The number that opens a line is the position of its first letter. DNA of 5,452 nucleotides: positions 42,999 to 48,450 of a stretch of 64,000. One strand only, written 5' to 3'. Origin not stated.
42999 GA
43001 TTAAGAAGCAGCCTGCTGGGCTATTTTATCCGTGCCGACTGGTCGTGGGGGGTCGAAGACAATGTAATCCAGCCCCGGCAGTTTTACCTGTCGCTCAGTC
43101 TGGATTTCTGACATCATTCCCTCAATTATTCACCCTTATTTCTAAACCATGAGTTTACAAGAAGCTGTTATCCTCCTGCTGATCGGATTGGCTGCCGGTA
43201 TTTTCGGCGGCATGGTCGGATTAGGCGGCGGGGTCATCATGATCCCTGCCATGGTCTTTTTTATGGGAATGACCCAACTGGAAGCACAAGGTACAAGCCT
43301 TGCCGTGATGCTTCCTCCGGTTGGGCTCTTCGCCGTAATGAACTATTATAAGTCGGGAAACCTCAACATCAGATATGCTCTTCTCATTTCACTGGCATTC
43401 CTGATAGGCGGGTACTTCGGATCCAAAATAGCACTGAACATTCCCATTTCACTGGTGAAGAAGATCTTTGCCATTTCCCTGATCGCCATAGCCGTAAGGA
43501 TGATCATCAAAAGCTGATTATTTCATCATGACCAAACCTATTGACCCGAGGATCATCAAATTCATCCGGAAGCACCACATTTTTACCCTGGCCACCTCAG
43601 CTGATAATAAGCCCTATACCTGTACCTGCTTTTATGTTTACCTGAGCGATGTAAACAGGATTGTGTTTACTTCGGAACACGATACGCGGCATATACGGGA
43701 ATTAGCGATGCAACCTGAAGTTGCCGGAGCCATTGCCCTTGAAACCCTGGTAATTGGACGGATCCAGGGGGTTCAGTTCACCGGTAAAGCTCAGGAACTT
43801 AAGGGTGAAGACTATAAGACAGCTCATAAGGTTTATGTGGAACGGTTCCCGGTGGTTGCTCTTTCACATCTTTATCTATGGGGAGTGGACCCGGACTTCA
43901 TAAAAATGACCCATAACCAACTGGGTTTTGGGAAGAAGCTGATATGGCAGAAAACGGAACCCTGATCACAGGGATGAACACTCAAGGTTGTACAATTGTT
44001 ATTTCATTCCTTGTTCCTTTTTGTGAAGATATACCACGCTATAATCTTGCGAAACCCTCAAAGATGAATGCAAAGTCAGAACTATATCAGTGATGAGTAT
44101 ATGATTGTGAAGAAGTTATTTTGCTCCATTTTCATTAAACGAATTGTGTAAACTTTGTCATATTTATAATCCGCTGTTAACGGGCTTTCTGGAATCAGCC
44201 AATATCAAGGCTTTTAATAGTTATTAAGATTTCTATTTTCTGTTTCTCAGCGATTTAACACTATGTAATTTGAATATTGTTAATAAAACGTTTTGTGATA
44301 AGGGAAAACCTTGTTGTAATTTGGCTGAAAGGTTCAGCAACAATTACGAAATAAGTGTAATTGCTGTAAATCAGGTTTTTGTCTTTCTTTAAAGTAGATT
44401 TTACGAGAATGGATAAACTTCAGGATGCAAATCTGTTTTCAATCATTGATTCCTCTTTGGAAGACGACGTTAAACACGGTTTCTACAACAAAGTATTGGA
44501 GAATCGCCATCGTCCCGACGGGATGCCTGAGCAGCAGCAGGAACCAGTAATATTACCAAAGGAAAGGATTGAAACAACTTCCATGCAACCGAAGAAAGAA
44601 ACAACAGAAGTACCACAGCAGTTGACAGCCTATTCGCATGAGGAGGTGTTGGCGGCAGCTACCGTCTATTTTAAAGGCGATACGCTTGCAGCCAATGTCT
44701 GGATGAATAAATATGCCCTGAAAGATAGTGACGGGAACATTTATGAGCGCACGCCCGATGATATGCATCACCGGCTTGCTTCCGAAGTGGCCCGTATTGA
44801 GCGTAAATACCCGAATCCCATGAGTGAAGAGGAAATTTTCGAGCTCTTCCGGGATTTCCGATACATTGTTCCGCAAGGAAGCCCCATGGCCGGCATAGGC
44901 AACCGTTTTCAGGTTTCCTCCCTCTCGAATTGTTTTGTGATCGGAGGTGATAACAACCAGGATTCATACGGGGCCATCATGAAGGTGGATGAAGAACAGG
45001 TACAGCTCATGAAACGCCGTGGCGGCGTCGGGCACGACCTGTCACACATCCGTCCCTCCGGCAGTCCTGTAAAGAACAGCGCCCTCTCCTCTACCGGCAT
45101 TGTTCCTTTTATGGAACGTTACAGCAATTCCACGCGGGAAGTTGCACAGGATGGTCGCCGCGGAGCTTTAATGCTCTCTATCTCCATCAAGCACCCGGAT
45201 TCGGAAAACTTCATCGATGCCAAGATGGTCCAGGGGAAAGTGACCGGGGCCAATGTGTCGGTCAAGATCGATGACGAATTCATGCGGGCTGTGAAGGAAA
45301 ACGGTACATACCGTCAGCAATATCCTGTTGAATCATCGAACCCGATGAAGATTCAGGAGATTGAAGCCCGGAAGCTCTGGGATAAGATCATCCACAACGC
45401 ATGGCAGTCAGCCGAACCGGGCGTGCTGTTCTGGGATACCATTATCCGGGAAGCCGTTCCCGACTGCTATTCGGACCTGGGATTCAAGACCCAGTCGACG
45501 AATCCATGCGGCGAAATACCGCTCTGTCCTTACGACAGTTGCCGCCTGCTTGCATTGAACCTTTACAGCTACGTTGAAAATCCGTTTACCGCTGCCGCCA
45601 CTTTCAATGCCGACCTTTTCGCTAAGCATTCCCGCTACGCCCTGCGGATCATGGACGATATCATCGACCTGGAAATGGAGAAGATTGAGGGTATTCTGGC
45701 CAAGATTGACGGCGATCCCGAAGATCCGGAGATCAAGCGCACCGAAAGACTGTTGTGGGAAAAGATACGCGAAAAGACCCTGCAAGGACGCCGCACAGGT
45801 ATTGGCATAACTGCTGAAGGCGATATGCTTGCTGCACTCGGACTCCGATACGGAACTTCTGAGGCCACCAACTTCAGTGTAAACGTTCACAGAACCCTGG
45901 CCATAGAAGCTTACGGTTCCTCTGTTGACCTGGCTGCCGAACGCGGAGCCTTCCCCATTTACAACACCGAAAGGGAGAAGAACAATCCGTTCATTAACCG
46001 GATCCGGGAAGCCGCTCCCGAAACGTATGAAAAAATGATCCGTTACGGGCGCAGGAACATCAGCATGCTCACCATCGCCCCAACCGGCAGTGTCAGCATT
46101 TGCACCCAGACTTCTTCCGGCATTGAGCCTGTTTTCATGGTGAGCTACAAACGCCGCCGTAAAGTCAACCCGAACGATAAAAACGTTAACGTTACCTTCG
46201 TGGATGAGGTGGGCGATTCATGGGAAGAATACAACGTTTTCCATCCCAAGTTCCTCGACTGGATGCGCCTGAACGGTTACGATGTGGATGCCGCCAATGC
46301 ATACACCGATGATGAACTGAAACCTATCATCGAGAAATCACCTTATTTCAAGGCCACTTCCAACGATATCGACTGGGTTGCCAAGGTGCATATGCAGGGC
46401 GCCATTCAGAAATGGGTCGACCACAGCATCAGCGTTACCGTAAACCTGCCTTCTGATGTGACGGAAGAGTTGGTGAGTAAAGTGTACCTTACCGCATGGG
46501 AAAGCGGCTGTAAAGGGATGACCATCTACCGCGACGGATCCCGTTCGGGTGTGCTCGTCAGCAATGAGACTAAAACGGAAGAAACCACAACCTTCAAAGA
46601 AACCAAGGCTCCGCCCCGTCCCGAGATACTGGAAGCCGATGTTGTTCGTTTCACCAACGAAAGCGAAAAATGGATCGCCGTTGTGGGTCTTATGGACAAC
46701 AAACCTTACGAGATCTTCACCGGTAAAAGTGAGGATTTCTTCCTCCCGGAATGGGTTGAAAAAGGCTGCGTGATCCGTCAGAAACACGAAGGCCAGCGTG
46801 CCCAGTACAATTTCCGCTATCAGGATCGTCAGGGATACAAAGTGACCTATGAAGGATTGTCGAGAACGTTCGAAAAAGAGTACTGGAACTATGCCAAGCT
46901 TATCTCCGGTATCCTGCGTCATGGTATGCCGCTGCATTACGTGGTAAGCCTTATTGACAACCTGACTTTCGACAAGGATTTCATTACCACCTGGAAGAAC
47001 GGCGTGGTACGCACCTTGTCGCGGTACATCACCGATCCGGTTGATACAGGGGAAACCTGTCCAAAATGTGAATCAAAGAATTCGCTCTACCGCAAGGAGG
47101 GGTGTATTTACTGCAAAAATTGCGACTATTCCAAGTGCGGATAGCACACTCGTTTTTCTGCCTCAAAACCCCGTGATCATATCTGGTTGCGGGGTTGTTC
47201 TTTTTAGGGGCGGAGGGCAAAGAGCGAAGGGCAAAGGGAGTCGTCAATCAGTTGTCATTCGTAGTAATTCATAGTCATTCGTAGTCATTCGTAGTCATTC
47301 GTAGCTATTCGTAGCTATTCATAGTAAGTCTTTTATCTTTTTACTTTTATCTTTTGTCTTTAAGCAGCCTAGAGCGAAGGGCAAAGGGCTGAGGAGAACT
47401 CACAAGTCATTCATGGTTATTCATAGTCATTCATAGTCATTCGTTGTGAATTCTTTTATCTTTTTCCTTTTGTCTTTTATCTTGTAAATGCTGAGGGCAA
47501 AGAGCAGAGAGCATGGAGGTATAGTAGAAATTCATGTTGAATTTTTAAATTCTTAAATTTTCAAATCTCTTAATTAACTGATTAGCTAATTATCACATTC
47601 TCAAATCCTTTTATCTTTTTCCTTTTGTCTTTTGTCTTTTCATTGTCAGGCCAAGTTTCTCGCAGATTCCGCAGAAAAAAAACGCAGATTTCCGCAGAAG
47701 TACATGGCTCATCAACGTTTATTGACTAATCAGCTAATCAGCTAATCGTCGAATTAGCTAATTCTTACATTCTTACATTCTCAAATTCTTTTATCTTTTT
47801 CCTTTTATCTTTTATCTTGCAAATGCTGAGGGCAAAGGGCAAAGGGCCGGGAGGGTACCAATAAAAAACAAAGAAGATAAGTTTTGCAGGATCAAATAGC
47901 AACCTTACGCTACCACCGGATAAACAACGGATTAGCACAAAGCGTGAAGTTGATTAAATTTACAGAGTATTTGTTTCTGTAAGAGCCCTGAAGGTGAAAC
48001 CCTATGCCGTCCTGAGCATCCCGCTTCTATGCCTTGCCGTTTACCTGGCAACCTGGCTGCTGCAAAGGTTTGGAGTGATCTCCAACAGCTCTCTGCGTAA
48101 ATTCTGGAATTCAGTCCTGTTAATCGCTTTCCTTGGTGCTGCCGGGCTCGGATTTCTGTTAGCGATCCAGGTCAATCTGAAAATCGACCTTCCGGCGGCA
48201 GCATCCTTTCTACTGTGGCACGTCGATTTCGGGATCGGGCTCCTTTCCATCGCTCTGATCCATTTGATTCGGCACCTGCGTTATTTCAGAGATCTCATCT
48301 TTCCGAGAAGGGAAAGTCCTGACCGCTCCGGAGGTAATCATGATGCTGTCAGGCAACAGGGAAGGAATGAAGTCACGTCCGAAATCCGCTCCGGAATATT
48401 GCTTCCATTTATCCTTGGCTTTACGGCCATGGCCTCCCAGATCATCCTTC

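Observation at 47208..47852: About 650-bp non-coding mosaic of four recurring modules downstream of nrdJ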

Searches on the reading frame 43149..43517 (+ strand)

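Call 9: search_protein_families(library=pfam, proteins=[window:43149-43517:+])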
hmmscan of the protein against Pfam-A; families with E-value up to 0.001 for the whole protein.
window:43149-43517:+ (122 aa): 1 family
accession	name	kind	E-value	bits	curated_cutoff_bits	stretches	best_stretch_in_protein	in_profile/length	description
PF01925.25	TauE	-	2.6e-20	73.5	32.6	1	9-119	1-108/237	Sulfite exporter TauE/SafE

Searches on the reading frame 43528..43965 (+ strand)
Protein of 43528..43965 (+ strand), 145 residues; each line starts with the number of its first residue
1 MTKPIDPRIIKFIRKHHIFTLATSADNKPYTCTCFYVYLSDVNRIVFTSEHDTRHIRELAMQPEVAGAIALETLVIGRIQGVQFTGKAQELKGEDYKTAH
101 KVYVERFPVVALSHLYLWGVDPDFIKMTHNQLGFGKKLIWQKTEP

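Call 9: search_protein_families(library=pfam, proteins=[window:43528-43965:+])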
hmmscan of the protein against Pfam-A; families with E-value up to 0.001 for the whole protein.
window:43528-43965:+ (145 aa): 1 family
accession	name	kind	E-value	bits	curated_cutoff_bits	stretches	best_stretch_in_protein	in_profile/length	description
PF01243.27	PNPOx_N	-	5.1e-08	33.8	28.1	1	6-105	2-91/120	Pyridoxamine 5'-phosphate oxidase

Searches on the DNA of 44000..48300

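Call 8: search_rna_families(source=window, start=44000, end=48300, threshold=evalue, max_evalue=1)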
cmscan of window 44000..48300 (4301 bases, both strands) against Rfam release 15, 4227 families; matches with E-value up to 1: 0.
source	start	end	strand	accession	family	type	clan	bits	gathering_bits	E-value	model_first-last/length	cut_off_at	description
